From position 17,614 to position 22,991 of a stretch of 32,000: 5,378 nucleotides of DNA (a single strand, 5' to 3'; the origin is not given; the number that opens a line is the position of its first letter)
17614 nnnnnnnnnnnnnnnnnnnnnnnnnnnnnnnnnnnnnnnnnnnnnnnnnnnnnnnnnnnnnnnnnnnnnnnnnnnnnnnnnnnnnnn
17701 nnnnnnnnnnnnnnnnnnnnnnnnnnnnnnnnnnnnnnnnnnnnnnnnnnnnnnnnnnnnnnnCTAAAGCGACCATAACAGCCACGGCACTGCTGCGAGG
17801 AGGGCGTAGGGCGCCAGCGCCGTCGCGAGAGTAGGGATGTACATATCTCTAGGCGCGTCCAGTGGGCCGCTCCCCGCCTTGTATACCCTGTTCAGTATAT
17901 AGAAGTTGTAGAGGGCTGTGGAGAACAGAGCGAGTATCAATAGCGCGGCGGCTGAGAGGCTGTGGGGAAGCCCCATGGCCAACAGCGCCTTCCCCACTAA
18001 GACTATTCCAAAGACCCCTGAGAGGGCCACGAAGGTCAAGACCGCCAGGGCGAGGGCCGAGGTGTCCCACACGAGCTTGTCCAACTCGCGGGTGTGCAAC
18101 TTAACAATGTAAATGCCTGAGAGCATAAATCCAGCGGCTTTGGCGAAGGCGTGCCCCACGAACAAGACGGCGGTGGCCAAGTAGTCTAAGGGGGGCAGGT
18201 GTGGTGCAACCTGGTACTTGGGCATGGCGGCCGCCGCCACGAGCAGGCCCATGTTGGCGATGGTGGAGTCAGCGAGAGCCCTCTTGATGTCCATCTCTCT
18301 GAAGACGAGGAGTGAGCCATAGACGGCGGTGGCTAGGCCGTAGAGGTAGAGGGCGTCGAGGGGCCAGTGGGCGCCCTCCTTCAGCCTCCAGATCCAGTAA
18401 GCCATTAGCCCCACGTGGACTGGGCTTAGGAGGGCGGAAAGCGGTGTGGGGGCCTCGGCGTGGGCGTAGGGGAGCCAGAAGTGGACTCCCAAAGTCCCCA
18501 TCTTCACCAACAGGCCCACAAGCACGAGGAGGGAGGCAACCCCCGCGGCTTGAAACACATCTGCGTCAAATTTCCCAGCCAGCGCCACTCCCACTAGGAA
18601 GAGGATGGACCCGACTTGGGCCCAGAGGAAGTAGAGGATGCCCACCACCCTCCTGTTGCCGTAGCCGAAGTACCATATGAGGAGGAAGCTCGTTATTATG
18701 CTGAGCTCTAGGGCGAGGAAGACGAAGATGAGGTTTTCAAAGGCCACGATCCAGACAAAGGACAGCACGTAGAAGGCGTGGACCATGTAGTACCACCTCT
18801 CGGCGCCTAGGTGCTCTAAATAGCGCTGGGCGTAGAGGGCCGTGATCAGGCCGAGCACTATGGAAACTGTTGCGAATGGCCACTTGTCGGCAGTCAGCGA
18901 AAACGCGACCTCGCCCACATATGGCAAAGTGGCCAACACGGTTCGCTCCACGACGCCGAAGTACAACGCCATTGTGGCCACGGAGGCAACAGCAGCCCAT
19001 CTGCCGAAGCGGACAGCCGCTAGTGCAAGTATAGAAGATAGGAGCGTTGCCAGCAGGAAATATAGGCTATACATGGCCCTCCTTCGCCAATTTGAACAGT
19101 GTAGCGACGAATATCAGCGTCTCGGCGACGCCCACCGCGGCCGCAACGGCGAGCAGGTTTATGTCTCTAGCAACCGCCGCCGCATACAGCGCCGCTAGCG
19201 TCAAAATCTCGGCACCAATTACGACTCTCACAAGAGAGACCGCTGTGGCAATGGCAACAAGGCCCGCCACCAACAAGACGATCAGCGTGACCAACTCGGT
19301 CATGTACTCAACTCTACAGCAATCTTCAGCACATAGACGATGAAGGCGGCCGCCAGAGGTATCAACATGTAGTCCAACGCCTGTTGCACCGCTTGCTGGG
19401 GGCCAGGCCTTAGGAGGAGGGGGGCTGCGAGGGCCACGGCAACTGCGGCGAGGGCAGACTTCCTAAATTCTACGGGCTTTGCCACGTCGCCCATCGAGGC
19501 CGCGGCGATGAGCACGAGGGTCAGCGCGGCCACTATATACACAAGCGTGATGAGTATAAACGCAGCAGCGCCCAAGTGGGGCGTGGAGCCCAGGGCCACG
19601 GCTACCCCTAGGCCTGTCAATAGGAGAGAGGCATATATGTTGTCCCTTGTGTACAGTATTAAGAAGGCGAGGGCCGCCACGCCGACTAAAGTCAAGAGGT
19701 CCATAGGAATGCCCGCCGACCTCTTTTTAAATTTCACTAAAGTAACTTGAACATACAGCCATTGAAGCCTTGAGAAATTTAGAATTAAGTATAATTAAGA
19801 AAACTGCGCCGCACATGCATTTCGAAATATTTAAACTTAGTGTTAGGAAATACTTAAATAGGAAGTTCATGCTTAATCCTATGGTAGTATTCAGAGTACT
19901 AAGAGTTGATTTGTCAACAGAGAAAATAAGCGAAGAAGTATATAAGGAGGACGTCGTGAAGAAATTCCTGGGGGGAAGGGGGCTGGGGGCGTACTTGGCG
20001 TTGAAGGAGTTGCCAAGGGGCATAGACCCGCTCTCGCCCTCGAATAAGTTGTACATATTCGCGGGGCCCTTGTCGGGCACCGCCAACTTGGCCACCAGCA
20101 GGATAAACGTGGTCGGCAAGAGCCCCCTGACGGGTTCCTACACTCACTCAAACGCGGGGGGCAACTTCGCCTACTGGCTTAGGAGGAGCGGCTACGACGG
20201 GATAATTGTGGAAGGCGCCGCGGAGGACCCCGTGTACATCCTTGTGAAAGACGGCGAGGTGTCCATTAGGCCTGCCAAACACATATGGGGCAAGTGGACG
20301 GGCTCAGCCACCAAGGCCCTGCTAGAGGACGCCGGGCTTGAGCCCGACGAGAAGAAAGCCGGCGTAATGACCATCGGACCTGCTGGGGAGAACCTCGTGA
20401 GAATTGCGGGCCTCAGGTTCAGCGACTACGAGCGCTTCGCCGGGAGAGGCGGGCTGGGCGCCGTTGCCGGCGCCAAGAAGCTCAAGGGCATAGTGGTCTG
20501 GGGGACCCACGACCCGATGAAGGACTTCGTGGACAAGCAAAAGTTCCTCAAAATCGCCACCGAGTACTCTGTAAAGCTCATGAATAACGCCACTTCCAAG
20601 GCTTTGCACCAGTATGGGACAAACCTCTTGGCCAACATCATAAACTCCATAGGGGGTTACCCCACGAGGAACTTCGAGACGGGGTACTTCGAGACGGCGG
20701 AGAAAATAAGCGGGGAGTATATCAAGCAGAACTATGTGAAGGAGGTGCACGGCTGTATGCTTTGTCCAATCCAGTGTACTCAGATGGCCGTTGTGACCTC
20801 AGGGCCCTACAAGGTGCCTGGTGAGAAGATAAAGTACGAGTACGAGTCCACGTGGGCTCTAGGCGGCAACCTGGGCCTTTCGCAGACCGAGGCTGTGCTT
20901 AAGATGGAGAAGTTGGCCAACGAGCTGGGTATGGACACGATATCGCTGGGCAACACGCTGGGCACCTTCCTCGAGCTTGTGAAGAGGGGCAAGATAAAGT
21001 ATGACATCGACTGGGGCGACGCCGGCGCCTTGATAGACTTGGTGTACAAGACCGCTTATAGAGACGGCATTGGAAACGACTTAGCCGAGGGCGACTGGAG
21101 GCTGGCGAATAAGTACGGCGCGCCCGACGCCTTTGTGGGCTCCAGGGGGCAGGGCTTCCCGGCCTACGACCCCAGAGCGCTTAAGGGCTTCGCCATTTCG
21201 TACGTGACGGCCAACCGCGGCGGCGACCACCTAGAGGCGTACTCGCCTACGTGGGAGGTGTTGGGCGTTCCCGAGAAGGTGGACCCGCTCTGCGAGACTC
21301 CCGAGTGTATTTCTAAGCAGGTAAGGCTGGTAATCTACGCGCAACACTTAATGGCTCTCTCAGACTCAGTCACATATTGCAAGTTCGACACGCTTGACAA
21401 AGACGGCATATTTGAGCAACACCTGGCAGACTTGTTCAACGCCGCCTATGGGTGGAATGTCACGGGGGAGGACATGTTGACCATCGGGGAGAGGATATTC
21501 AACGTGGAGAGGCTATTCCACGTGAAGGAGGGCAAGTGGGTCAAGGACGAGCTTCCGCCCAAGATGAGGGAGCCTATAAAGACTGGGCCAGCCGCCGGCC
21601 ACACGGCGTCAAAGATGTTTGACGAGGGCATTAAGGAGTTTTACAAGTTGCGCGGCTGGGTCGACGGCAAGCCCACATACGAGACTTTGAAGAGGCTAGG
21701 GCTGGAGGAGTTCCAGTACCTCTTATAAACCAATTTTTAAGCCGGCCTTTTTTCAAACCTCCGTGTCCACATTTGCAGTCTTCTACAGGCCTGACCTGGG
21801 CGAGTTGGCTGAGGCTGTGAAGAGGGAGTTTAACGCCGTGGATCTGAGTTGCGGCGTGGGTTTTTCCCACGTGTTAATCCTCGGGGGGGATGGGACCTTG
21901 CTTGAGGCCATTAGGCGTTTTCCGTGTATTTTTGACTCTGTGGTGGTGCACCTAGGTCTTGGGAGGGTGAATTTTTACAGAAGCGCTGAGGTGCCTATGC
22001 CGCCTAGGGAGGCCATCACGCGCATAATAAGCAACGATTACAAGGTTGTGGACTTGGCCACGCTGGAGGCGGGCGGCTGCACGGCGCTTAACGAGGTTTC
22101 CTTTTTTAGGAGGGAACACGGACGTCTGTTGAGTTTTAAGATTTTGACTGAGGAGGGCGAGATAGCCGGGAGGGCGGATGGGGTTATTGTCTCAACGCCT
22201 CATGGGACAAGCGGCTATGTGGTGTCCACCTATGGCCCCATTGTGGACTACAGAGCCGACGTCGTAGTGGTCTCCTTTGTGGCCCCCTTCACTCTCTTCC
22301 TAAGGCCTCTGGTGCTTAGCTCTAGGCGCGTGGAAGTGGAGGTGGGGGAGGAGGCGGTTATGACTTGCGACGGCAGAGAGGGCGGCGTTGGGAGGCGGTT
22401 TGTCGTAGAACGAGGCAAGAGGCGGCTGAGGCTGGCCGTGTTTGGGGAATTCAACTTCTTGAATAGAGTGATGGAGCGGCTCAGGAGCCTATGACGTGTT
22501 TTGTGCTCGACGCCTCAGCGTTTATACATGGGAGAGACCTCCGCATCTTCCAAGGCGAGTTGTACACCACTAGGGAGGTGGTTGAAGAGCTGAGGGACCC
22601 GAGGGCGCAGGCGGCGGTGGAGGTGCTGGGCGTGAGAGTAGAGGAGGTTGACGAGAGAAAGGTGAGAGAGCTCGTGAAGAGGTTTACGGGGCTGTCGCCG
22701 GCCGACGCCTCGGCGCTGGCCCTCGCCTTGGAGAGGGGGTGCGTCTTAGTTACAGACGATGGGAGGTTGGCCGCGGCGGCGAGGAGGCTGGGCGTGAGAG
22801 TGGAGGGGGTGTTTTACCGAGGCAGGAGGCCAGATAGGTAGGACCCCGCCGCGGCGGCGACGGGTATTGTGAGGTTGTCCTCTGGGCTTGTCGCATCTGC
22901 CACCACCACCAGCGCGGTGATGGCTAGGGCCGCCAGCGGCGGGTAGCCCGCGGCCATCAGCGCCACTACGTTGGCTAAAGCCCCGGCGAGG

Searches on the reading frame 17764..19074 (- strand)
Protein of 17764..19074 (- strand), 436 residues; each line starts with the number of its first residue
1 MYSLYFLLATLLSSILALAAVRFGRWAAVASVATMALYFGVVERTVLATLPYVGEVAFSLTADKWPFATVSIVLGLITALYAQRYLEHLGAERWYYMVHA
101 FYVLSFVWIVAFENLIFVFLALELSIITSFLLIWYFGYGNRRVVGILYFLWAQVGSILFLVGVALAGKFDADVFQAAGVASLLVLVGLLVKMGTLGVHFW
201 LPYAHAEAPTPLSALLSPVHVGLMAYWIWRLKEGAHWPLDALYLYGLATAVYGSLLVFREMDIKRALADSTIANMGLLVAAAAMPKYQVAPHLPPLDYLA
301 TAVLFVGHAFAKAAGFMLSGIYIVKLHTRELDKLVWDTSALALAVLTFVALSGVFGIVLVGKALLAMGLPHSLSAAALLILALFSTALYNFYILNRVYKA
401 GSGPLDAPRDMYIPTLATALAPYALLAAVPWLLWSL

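Call 3: search_protein_families(library=pfam, proteins=[window:17764-19074:-])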
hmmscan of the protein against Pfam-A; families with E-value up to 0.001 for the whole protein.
window:17764-19074:- (436 aa): 1 family
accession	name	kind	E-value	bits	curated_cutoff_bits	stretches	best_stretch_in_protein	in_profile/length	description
PF00361.26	Proton_antipo_M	-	2.8e-22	79.7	21.5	1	114-344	3-248/294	NADH:quinone oxidoreductase/Mrp antiporter, TM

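Call 44: search_protein_families(library=ncbifam, proteins=[window:17764-19074:-], max_evalue=1)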
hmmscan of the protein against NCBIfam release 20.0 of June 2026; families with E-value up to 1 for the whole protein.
window:17764-19074:- (436 aa): 60 families (the best 25 are shown)
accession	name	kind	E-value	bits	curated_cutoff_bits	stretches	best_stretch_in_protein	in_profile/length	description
NF005086.0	PRK06521.1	equivalog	4.9e-21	74.8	667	1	15-334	28-374/669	hydrogenase 4 subunit B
NF006418.0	PRK08667.1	equivalog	1.4e-20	73.4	794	1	31-335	46-369/644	hydrogenase membrane subunit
NF005042.0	PRK06458.1-2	equivalog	9.2e-18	64.6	437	1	38-331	34-328/439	hydrogenase 4 subunit F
TIGR01972.1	NDH_I_M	subfamily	1.1e-17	63.9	263.8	1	67-398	83-430/486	NADH-quinone oxidoreductase subunit M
NF005564.0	PRK07234.1-4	subfamily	7.6e-17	61.4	439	1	92-366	93-361/478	putative monovalent cation/H+ antiporter subunit D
NF009288.0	PRK12648.1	equivalog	9.1e-17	60.4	1104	1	27-357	36-382/954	monovalent cation/H+ antiporter subunit A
NF009287.0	PRK12647.1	equivalog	1.5e-16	60.1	937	1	56-389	68-419/773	putative monovalent cation/H+ antiporter subunit A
NF005097.0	PRK06525.1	equivalog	6.5e-15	54.8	430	1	21-369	32-403/480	hydrogenase 4 subunit D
NF005041.0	PRK06458.1-1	equivalog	8.2e-15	54.8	951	1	180-336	221-375/526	hydrogenase 4 subunit F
NF005060.0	PRK06473.1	equivalog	1.4e-14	53.7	747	1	58-358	73-389/500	NADH-quinone oxidoreductase subunit M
NF005563.0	PRK07234.1-3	equivalog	4.9e-14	52.5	454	1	112-357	104-336/454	putative monovalent cation/H+ antiporter subunit D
NF005043.0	PRK06458.1-3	equivalog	5.3e-14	52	533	1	166-341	202-372/483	hydrogenase 4 subunit F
NF005611.0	PRK07363.1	equivalog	1.2e-13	50.4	764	1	79-429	95-459/501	NADH-quinone oxidoreductase subunit M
TIGR00940.1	2a6301s01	subfamily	1.8e-13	49.7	920.45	1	38-338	51-374/793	monovalent cation:proton antiporter subunit A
NF009212.0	PRK12561.1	subfamily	2.8e-13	49.4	645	1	48-341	71-372/531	NAD(P)H-quinone oxidoreductase subunit 4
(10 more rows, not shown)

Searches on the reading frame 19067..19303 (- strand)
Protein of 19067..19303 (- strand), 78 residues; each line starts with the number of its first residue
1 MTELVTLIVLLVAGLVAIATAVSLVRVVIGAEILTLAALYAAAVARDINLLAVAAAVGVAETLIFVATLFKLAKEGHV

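Call 37: search_protein_families(library=pfam, proteins=[window:19067-19303:-], max_evalue=10)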
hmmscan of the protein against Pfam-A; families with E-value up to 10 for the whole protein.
window:19067-19303:- (78 aa): 1 family
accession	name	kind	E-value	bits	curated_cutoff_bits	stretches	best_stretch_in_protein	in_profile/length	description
PF00420.29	Oxidored_q2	-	0.048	13.9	26.1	1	4-75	3-81/95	NADH-ubiquinone/plastoquinone oxidoreductase chain 4L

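Call 44: search_protein_families(library=ncbifam, proteins=[window:19067-19303:-], max_evalue=1)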
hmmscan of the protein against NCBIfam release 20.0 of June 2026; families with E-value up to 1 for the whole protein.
window:19067-19303:- (78 aa): 0 families

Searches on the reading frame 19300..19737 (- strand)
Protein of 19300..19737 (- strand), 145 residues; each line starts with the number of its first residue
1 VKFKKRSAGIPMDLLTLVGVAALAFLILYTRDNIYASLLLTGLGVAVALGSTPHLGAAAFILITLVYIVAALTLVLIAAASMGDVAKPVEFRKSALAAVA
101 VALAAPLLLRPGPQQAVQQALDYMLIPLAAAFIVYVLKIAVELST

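Call 3: search_protein_families(library=pfam, proteins=[window:19300-19737:-])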
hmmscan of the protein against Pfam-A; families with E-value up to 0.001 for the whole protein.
window:19300-19737:- (145 aa): 0 families

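Call 6: search_protein_families(library=ncbifam, proteins=[window:19300-19737:-], max_evalue=0.01)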
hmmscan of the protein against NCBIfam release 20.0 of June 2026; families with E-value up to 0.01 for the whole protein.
window:19300-19737:- (145 aa): 0 families

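Call 37: search_protein_families(library=pfam, proteins=[window:19300-19704:-], max_evalue=10)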
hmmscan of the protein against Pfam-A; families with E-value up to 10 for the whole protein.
window:19300-19704:- (134 aa): 1 family
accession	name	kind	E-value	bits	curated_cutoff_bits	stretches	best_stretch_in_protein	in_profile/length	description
PF11992.13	TgpA_N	-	3.1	7.2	30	1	6-98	86-181/333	TgpA N-terminal domain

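Call 44: search_protein_families(library=ncbifam, proteins=[window:19300-19704:-], max_evalue=1)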
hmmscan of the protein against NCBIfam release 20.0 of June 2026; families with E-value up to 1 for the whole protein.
window:19300-19704:- (134 aa): 0 families

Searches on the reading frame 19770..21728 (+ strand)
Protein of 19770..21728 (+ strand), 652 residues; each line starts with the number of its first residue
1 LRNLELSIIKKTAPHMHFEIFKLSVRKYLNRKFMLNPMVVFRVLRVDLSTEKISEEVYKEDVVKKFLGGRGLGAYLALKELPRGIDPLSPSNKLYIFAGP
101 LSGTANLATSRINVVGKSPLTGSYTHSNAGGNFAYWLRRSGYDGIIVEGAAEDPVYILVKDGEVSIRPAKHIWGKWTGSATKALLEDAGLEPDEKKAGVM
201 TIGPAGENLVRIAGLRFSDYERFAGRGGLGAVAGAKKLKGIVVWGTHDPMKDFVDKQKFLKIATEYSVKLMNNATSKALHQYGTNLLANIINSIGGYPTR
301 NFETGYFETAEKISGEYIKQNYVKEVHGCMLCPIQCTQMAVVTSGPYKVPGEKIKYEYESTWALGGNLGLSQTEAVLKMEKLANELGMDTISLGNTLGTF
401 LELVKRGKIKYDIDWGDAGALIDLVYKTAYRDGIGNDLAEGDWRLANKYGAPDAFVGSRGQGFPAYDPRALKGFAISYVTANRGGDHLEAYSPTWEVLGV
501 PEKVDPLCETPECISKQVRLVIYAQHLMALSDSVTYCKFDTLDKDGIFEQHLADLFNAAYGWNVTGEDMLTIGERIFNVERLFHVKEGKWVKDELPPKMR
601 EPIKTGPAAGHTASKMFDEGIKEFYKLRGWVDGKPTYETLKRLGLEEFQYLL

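Call 4: search_protein_families(library=pfam, proteins=[window:19770-21728:+])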
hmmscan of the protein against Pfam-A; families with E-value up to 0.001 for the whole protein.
window:19770-21728:+ (652 aa): 2 families
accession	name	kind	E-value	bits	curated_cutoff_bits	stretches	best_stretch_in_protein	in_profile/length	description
PF01314.23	AFOR_C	-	9.2e-124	413.9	27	1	262-645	2-385/385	Aldehyde ferredoxin oxidoreductase, domains 2 & 3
PF02730.20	AFOR_N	-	1e-73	247.7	29.8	1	42-246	2-199/199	Aldehyde ferredoxin oxidoreductase, N-terminal domain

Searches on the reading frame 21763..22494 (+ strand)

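Call 61: search_protein_families(library=pfam, proteins=[window:21763-22494:+], max_evalue=0.001)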
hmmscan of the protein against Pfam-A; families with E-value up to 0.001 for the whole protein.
window:21763-22494:+ (243 aa): 2 families
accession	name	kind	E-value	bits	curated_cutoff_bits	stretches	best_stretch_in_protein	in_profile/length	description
PF20143.4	NAD_kinase_C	-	1.4e-12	47.9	23.7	1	109-206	1-102/126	ATP-NAD kinase C-terminal domain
PF00781.29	DAGK_cat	-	0.00035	20.6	23.6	1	33-100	55-124/125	Diacylglycerol kinase catalytic domain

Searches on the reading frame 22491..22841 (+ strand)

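Call 61: search_protein_families(library=pfam, proteins=[window:22491-22841:+], max_evalue=0.001)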
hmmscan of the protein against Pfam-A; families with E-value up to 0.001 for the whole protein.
window:22491-22841:+ (116 aa): 3 families
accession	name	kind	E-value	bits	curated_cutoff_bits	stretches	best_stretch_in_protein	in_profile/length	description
PF17146.10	PIN_6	-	1.8e-10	41.6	27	1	5-81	2-86/87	PIN domain of ribonuclease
PF01850.27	PIN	-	5.3e-07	30.7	23.6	1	44-97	63-118/120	PIN domain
PF20698.3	PIN-TPR-GreABC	-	0.00017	22.3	27.8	1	40-98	83-137/138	PIN domain associated with the TPR-GreAB-C-PIN system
